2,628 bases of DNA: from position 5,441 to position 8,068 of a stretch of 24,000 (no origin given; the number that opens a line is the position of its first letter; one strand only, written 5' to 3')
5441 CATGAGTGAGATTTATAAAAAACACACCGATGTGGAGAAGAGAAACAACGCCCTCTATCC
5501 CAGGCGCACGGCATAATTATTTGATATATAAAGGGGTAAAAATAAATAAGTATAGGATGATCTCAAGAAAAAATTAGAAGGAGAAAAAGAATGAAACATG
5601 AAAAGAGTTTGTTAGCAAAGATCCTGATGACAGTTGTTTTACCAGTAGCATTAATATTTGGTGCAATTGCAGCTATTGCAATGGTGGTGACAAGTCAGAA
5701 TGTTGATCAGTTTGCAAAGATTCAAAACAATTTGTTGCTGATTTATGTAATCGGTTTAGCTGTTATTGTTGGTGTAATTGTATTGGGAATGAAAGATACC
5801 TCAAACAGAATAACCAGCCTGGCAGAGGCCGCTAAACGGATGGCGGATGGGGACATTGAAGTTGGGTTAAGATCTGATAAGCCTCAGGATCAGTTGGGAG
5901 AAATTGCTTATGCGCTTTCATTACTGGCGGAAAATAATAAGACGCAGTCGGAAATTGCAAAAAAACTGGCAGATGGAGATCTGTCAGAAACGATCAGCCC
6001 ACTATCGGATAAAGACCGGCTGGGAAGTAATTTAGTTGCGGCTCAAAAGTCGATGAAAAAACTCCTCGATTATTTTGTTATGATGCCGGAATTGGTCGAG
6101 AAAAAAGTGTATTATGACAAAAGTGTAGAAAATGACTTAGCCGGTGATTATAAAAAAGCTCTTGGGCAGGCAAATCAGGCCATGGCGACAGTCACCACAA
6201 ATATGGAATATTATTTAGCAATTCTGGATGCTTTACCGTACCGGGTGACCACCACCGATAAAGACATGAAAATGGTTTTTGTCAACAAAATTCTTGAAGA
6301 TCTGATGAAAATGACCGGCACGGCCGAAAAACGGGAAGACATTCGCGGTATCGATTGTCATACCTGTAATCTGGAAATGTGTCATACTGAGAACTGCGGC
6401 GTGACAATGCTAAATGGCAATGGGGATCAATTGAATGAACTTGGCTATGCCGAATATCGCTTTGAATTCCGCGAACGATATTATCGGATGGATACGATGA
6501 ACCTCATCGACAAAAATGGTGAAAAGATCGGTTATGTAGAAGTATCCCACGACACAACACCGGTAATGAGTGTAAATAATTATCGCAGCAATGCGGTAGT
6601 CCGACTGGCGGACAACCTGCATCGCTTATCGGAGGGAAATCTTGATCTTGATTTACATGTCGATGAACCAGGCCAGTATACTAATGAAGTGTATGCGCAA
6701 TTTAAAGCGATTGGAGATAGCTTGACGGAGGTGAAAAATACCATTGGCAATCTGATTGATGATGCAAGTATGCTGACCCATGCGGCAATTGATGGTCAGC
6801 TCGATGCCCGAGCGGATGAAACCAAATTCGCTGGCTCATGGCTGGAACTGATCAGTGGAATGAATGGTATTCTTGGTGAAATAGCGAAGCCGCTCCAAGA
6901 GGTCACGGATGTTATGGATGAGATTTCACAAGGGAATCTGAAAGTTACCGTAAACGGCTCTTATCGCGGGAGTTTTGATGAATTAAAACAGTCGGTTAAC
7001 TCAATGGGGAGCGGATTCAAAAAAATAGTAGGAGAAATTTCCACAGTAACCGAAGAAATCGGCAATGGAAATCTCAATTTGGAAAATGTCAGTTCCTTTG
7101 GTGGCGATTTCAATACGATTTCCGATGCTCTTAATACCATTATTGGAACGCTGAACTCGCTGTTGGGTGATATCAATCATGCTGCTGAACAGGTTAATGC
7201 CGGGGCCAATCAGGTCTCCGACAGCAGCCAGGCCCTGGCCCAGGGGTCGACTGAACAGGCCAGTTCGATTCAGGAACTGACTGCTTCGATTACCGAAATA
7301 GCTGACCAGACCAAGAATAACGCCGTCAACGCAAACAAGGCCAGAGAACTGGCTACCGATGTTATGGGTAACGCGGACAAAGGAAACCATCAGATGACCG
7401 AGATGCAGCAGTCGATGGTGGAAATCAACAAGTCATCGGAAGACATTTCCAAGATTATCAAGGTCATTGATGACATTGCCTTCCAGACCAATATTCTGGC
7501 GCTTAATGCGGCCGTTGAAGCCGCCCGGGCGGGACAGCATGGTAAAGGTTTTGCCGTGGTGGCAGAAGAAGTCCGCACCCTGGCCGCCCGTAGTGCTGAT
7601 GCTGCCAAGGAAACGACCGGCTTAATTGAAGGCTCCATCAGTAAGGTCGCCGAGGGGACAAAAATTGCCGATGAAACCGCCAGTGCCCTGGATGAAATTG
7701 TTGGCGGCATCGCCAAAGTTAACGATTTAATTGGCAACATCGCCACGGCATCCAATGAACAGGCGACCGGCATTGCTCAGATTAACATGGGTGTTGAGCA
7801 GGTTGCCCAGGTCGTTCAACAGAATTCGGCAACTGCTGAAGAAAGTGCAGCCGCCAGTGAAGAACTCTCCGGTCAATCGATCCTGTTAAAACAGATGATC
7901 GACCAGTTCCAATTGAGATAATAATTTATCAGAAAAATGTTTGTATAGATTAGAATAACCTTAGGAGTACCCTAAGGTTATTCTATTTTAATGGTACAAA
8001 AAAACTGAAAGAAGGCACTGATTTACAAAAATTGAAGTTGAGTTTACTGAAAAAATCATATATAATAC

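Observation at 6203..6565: Cytoplasmic four-cysteine PAS-like sensor inserted between HAMP domains of both chemoreceptors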

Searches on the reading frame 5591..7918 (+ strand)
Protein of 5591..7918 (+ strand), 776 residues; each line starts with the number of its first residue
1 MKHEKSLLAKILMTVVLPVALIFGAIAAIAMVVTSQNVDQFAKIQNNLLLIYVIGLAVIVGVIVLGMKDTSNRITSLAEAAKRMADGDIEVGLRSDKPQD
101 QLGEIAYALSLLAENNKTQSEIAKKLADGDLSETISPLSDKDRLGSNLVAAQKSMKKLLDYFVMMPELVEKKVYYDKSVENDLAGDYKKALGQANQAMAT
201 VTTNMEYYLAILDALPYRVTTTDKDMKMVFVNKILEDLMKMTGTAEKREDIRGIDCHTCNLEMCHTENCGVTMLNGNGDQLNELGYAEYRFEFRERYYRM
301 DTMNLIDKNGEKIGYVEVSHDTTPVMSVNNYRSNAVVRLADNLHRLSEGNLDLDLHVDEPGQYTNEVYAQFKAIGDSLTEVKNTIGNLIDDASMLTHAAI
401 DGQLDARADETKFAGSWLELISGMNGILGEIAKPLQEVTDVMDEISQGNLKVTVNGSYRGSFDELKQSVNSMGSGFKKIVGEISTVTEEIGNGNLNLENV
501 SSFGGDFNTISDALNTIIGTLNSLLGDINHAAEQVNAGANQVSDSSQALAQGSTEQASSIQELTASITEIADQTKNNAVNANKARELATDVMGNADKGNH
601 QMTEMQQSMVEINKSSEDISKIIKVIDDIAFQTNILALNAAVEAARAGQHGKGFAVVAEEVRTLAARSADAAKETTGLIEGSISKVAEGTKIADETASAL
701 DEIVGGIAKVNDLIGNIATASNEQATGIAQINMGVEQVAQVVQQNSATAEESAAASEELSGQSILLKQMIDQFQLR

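Call 3: search_protein_families(library=pfam, proteins=[window:5591-7918:+], max_evalue=1)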
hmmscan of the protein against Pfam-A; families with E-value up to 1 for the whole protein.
window:5591-7918:+ (776 aa): 11 families
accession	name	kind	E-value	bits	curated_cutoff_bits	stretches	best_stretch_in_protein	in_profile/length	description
PF00015.26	MCPsignal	-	6.2e-56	189.4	34.6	2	586-741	2-171/172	Methyl-accepting chemotaxis protein (MCP) signalling domain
PF18947.5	HAMP_2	-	1e-22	80.2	24.3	2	412-473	1-62/67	HAMP domain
PF00672.30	HAMP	-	5.2e-15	56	25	2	430-472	5-47/53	HAMP domain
PF10368.14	YkyA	-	0.00024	21.3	28.8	1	547-643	14-111/186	Putative cell-wall binding lipoprotein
PF20808.2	MINT_RAM7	-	0.0013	19.4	108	1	484-551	37-104/110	Msx2-interacting protein, RAM7 domain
PF04108.17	ATG17_like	-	0.0025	17.8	43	1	383-624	74-278/355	Autophagy protein ATG17-like domain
PF08650.15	DASH_Dad4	-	0.032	14.7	29.8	1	591-626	16-51/71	DASH complex subunit Dad4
PF08448.16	PAS_4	-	0.078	13.7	23.1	0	294-323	77-106/110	PAS fold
PF10392.15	COG5_N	-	0.1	13.3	31.2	0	457-501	69-113/132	Conserved oligomeric Golgi complex subunit 5, N-terminal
PF20990.2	DUF2207_C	-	0.19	11.9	33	1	12-80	141-198/247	Predicted membrane protein (DUF2207) C-terminal domain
PF06103.16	DUF948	-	0.23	12.1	37.2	1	503-550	38-85/89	Bacterial protein of unknown function (DUF948)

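Call 4: search_protein_families(library=ncbifam, proteins=[window:5591-7918:+], max_evalue=1)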
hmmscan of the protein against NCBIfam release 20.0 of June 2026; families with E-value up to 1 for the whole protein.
window:5591-7918:+ (776 aa): 14 families
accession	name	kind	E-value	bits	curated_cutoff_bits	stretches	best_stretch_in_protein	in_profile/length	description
NF041847.1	transduc_aer2_vibrio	equivalog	3.9e-83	280.1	1200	2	483-774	462-753/804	aerotaxis transducer Aer2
NF047851.1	MCPCitTducer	equivalog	1.5e-65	222.3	900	2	490-775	231-516/553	methyl-accepting chemotaxis citrate transducer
NF007309.0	PRK09793.1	equivalog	2.6e-62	211.5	903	1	484-775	222-513/533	methyl-accepting chemotaxis protein IV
NF011622.0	PRK15048.1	equivalog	3.3e-59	201.5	900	2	483-775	223-515/553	methyl-accepting chemotaxis protein II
NF011615.0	PRK15041.1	equivalog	2.1e-58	198.4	947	1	508-775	250-517/554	methyl-accepting chemotaxis protein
NF058645.1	MCPCtpMPsAe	equivalog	2.7e-31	108.9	900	1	503-774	265-557/558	methyl-accepting chemotaxis protein CtpM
NF050802.1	AspChtxCcaA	equivalog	4.2e-23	81.6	1300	2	598-741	551-687/700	aspartate chemotaxis receptor CcaA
TIGR02168.1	SMC_prok_B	equivalog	2.2e-06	25.7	567.35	1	450-723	229-499/1181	chromosome segregation protein SMC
NF047515.1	SpiroCoCo_C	equivalog_domain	1.4e-05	24.4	125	1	460-623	83-241/313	SpiroCoCo family coiled-coil protein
NF002572.0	PRK02224.1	equivalog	0.011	14.1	1087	1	511-753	205-439/888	DNA double-strand break repair ATPase Rad50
NF041035.1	Rad50_Halo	equivalog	0.029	12.7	1000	1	511-752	205-438/883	DNA double-strand break repair ATPase Rad50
TIGR03057.1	xxxLxxG_by_4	repeat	0.045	14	18.6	1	533-554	2-23/28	X-X-X-Leu-X-X-Gly heptad repeat protein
TIGR04523.1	Mplasa_alph_rch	subfamily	0.19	9.6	270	1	474-629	33-192/745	helix-rich protein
NF040918.1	LPFR_fam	subfamily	0.39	10.5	40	0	507-522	1-16/35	LPFR motif small protein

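Call 47: list_cluster_members(proteins=[window:5591-7918:+, window:8208-10526:+, P0001, P0002, P0010, P0019, P0039, P0054, P0066, P0078])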
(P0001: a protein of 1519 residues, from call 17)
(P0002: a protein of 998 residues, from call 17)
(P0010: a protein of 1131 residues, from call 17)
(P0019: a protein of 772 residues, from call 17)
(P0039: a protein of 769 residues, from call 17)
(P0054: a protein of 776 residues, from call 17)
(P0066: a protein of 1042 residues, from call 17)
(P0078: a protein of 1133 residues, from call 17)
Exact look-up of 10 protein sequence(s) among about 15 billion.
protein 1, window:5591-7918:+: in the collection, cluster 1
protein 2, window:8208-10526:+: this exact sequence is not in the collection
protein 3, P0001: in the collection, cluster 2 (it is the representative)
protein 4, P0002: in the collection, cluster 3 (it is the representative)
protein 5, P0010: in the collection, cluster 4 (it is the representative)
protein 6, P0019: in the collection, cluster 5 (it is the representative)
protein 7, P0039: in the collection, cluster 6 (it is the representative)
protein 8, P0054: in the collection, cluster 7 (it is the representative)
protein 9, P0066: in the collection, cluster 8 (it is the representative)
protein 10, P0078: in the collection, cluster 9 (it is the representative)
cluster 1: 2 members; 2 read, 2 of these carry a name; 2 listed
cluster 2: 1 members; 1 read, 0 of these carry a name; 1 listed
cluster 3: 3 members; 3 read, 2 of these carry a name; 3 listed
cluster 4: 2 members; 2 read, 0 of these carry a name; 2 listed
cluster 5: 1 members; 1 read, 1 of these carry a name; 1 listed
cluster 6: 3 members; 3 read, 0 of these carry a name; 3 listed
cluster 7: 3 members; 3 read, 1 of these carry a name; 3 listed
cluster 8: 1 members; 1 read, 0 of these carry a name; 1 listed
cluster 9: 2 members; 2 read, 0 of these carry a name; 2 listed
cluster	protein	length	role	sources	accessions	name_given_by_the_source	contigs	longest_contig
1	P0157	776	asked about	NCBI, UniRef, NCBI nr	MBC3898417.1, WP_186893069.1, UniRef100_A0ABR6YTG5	HAMP domain-containing protein [Acetobacterium malicum] | HAMP domain-containing protein n=3 Tax=Acetobacterium malicum TaxID=52692 ... | methyl-accepting chemotaxis protein [Acetobacterium malicum]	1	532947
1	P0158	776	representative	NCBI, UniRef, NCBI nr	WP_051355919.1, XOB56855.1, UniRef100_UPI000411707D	methyl-accepting chemotaxis protein [Acetobacterium malicum] | methyl-accepting chemotaxis protein n=1 Tax=Acetobacterium malicum TaxID=52692 ... | methyl-accepting chemotaxis protein [Acetobacterium dehalogenans]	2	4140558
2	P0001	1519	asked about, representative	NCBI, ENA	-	-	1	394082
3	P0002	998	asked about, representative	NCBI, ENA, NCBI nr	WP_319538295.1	methyl-accepting chemotaxis protein [uncultured Methanospirillum sp.]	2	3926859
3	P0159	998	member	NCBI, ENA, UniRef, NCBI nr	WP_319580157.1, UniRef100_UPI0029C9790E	methyl-accepting chemotaxis protein [uncultured Methanospirillum sp.] | methyl-accepting chemotaxis protein n=1 Tax=uncultured Methanospirillum sp. TaxID=262503 ...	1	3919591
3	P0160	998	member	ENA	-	-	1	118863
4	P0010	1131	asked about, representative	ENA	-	-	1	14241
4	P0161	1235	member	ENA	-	-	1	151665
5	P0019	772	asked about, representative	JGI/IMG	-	methyl-accepting chemotaxis protein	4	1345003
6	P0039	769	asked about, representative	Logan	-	-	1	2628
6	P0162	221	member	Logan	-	-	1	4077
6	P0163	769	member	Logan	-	-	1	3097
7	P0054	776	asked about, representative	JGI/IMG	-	-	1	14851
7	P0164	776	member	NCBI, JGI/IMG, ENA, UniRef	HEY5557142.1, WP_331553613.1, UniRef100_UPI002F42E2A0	methyl-accepting chemotaxis protein [Acetobacterium sp.] | methyl-accepting chemotaxis protein n=1 Tax=Acetobacterium sp. TaxID=1872094 ...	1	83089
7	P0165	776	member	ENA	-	-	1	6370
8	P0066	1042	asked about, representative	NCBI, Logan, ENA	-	-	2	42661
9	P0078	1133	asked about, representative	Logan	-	-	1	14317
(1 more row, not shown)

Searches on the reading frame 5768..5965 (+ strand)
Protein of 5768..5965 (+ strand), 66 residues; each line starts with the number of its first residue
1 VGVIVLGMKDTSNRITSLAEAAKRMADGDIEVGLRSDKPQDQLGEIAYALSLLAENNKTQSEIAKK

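Call 54: search_protein_families(library=pfam, proteins=[window:5768-5965:+], max_evalue=1)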
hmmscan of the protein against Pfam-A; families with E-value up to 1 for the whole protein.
window:5768-5965:+ (66 aa): 2 families
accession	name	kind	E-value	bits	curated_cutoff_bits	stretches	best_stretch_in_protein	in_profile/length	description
PF00672.30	HAMP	-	0.0027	18.4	25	1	12-47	7-41/53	HAMP domain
PF21147.3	AMPK_alpha_AID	-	0.14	12.4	27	1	27-50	17-39/46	AMP-activated protein kinase, alpha subunit, autoinhibitory domain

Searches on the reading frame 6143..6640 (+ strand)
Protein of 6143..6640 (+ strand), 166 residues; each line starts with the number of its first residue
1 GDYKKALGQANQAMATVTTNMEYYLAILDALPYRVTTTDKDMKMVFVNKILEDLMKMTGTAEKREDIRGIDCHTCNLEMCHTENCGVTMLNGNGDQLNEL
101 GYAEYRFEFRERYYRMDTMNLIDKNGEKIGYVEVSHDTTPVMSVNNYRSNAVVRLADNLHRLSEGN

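Call 6: search_protein_families(library=pfam, proteins=[window:6158-6640:+], max_evalue=10)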
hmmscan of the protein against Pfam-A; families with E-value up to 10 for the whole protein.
seq(161 aa): 1 family
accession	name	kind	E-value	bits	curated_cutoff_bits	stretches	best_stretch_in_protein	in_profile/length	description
PF08448.16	PAS_4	-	0.0011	19.7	23.1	2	105-134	77-106/110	PAS fold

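Call 7: search_solved_structures(query=window:6158-6640:+, max_evalue=10, show_alignments=3)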
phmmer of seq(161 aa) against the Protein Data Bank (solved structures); distinct sequences matched with E-value up to 10: 4.
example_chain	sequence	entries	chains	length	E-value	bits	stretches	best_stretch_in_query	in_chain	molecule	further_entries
3cax_A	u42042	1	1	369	0.031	17.3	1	11-140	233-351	Uncharacterized protein PF0695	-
6knb_B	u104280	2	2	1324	0.53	13.3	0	117-154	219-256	DNA polymerase D DP2 (DNA polymerase II large) subunit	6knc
4per_A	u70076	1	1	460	1.2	12.1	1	57-84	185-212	Ribonuclease Inhibitor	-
4y97_B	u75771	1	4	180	1.7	11.6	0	14-58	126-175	DNA polymerase alpha catalytic subunit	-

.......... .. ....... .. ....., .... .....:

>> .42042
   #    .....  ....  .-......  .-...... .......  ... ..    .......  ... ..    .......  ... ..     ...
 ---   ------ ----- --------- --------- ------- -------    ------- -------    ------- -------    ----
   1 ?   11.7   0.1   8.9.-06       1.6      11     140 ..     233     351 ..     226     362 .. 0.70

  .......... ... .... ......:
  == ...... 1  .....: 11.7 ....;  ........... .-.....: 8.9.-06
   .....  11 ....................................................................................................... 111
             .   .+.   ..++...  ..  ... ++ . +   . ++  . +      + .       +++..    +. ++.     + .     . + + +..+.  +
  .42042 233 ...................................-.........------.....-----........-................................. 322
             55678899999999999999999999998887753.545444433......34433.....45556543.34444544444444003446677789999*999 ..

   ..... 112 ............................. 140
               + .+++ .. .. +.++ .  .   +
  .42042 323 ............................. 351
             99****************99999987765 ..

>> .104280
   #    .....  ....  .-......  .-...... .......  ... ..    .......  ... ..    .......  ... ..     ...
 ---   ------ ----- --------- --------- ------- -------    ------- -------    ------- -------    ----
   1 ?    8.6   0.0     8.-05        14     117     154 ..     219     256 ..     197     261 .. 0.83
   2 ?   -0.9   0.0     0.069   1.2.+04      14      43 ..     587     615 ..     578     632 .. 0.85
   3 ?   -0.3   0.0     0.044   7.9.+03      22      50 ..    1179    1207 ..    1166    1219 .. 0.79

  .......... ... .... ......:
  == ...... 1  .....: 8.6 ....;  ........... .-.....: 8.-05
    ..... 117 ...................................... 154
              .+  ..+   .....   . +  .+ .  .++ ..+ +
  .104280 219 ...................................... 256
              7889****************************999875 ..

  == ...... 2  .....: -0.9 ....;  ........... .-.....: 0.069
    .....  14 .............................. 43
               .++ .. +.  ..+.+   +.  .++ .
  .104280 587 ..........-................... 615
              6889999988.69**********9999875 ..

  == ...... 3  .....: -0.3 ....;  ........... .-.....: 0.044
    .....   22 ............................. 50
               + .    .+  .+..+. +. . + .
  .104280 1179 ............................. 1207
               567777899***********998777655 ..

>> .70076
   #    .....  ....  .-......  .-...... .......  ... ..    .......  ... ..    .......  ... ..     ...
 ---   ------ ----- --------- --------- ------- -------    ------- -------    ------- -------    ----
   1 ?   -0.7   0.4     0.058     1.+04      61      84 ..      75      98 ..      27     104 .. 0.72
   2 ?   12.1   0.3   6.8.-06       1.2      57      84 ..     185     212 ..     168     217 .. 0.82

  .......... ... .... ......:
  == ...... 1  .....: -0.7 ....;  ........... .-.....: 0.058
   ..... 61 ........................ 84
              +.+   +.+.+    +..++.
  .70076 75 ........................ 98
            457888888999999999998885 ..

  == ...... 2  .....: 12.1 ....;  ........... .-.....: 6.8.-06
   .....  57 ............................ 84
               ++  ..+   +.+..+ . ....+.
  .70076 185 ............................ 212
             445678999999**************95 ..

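Call 8: find_homologous_proteins(query=window:6158-6640:+, max_evalue=0.001)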
Query seq(161 aa): 50 candidates shared short words with the query, none scored E <= 0.001.

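Call 17: search_protein_representatives(alignment_id=A1)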
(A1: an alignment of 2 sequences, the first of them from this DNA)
Query: 2 sequences, 133 profile positions. Proteins with E-value up to 0.001 (for the whole library): 794; up to 1e-10: 369; up to 1e-30: 39. The best 150 are listed.
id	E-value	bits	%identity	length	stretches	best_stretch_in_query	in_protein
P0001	1.1e-105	365.1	-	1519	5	2-131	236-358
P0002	5.9e-102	353.1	-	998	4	3-125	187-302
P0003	1.6e-77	274.0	-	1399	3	2-133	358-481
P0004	4.2e-72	256.5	-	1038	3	2-132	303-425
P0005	8.9e-69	245.7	-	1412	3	2-131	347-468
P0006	2.5e-65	234.6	-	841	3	1-132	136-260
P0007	8.8e-64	229.6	-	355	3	3-125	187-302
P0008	2.5e-61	221.6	-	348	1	4-132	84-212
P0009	2.7e-61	221.5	-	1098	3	1-132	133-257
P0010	4.7e-57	207.8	-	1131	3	2-132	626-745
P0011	1.4e-50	186.9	-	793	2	2-131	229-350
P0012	4.8e-50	185.1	-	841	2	2-131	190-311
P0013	5.4e-50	184.9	-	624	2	2-130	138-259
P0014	3.2e-49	182.4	-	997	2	2-132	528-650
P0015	5.0e-49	181.8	-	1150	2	2-131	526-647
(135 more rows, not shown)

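Call 24: predict_structure(protein=window:6143-6640:+)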
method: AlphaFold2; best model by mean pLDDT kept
length: 166 residues; sequences in the alignment: 1
mean_pLDDT: 36.9   pTM: 0.31
mean pLDDT of the five models: 36.9, 34.0, 32.3, 30.2, 28.5
residues with pLDDT >= 90: 0; 70-90: 0; 50-70: 6; < 50: 160
segments of 3 or more residues with pLDDT < 50: 1-118, 122-126, 133-166
pLDDT, mean of each block of 10 residues (from residue 1): 43 40 39 32 36 38 32 27 27 30 36 43 50 46 42 34 31
secondary structure, 60 per line:
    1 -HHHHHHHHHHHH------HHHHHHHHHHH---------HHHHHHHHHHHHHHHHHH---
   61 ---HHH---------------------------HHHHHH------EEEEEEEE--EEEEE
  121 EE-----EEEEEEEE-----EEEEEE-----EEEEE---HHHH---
elements in order: H2-13 H20-30 H40-57 H94-99 E106-113 E116-122 E128-135 E141-146 E152-156 H160-163

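Call 32: find_related_loci(query=window:6143-6640:+, collection=genome_contigs, flank=8000)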
Query window:6143-6640:+ (166 aa) in genome_contigs; peptide patterns used: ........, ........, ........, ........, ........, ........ (x = any residue, [..] = any of these).
17 stretches matched a pattern; 7 encode a relative of the query (tblastn E <= 1e-3); 7 distinct loci.
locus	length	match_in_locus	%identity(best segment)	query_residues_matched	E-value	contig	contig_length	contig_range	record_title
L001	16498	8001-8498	92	1-166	4e-107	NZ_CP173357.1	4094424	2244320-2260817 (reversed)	Acetobacterium carbinolicum strain DSM 2925 chromosome, complete genome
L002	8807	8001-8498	78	1-166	6e-93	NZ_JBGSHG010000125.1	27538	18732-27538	MAG: Acetobacterium sp. isolate JTS-AC1 k141_3576991, whole genome shotgun sequence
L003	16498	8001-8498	77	1-166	6e-92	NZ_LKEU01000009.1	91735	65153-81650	Acetobacterium wieringae strain DSM 1911 ACWI_contig000009, whole genome shotgun sequence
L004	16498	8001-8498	77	1-166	3e-91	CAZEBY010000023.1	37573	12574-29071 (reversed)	MAG TPA_asm: uncultured Lachnospiraceae bacterium isolate binchicken_co269_132 genome assembly, contig: NODE_924_length_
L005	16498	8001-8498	76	1-166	2e-91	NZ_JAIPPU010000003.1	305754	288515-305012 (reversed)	MAG: Acetobacterium wieringae isolate CSMB_175 NODE_5_length_305754_cov_33.999248, whole genome shotgun sequence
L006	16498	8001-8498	77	1-166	1e-90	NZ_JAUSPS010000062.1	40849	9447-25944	MAG: Acetobacterium sp. isolate E21_metabat.bin.92 E21_k141_29703, whole genome shotgun sequence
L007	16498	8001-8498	75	1-166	3e-86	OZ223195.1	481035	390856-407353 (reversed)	MAG: uncultured Acetobacterium sp. isolate 6abcf8f7-2dc5-46ce-9e35-983ba889e1c3 genome assembly, chromosome: 5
